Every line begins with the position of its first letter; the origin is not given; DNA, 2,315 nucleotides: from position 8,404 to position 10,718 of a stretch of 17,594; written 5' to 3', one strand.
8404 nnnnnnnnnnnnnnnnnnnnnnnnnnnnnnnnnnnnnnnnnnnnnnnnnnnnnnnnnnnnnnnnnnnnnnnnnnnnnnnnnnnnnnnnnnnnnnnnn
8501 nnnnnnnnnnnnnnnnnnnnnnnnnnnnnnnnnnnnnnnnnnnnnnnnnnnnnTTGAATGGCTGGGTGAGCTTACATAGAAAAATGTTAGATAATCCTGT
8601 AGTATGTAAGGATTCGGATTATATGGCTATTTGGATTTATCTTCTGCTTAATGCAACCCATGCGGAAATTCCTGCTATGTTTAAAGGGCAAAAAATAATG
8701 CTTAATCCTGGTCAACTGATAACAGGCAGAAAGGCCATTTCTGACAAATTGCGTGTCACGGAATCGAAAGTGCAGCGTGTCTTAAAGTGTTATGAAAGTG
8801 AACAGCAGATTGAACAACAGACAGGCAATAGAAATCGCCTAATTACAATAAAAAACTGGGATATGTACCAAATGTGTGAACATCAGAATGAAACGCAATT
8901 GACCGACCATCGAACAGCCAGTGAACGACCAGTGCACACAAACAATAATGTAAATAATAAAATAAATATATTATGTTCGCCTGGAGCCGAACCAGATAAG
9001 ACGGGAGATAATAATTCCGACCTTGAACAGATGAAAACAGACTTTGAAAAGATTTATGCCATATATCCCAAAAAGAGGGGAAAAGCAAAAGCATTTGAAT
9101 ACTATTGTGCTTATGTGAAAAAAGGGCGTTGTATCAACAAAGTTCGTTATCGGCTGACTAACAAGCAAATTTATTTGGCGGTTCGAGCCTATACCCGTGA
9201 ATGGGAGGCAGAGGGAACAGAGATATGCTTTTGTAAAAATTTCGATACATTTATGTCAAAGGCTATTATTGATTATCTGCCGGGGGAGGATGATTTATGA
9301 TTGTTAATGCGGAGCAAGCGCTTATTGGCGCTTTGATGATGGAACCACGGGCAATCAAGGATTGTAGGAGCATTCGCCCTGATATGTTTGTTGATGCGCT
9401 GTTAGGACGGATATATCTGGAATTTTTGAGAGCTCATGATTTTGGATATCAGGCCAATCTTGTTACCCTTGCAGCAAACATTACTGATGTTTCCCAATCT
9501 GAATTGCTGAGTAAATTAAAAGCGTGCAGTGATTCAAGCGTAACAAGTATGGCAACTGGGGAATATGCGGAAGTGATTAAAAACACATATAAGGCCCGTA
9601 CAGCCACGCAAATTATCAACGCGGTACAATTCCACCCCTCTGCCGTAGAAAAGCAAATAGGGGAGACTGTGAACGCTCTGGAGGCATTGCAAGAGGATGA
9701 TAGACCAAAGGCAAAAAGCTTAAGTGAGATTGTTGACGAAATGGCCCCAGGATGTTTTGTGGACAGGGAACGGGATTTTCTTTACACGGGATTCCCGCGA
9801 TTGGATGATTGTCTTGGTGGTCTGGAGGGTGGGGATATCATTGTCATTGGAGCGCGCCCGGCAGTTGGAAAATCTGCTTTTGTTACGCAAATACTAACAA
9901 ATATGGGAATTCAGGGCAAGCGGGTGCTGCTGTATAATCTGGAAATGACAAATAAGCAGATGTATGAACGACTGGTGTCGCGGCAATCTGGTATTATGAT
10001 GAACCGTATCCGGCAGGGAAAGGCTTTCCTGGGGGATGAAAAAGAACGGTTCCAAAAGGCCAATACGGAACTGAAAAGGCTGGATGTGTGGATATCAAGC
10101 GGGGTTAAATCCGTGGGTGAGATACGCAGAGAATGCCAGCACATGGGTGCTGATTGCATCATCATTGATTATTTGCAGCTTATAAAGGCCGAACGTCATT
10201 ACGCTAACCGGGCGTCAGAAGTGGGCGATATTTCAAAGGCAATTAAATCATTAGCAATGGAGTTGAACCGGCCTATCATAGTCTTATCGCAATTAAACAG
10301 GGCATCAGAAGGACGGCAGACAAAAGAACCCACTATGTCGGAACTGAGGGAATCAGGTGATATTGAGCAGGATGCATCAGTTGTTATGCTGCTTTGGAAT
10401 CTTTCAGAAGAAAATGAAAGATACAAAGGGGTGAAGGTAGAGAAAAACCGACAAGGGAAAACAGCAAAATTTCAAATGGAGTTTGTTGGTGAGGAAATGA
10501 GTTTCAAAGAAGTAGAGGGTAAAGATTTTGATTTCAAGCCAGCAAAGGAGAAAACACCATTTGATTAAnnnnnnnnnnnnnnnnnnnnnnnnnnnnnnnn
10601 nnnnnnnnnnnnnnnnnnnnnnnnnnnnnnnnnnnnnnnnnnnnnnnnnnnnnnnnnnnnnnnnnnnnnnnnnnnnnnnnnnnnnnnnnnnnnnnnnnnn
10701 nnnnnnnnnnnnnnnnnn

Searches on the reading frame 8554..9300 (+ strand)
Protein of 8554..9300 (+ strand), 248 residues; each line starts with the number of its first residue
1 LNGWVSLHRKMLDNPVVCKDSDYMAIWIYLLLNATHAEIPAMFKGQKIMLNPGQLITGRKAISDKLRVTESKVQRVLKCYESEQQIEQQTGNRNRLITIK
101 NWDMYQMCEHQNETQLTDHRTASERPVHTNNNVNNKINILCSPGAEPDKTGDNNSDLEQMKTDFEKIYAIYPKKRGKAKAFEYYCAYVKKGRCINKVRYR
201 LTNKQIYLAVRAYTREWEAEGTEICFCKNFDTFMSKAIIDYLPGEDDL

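Call 70: search_protein_families(library=phrogs, max_evalue=0.001, proteins=[window:8554-9300:+])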
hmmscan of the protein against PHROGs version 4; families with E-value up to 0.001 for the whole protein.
window:8554-9300:+ (248 aa): 9 families
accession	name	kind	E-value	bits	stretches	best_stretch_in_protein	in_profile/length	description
phrog_2514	-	DNA, RNA and nucleotide metabolism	9.6e-32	111.3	1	1-140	2-146/270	DnaD-like helicase loader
phrog_186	-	DNA, RNA and nucleotide metabolism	1.2e-16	62.3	1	1-171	19-177/308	DnaD-like helicase loader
phrog_27581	-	unknown function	3.9e-14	53.9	1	2-150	26-170/216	-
phrog_7498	-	DNA, RNA and nucleotide metabolism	3e-12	47.3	1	3-172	6-188/296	DnaD-like helicase loader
phrog_36825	-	unknown function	1.2e-09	39.1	1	1-121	1-124/279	-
phrog_270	-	DNA, RNA and nucleotide metabolism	5.1e-09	37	1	57-191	68-206/383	replication initiation protein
phrog_35955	-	unknown function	9.1e-06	26.3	1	28-159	29-157/285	-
phrog_16304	-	unknown function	0.00019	22.4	1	152-245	135-219/244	-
phrog_9327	-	DNA, RNA and nucleotide metabolism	0.00061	20.5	0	111-222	132-223/276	primosomal protein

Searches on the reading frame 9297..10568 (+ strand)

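Call 70: search_protein_families(library=phrogs, max_evalue=0.001, proteins=[window:9297-10568:+])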
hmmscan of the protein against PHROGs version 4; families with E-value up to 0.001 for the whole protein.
window:9297-10568:+ (423 aa): 5 families
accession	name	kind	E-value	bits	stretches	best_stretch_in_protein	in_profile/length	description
phrog_19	-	DNA, RNA and nucleotide metabolism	7.8e-83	280.4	1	4-408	162-583/621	DnaB-like replicative helicase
phrog_243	-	DNA, RNA and nucleotide metabolism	1.4e-37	130.1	1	166-407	22-269/273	DnaB-like replicative helicase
phrog_239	-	DNA, RNA and nucleotide metabolism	3e-33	116.8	1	139-413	323-606/801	DNA primase/helicase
phrog_11530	-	unknown function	1.5e-24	87.8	1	281-403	29-156/184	-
phrog_97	-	other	1.3e-05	25.6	1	157-237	45-129/506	UvsX-like recombinase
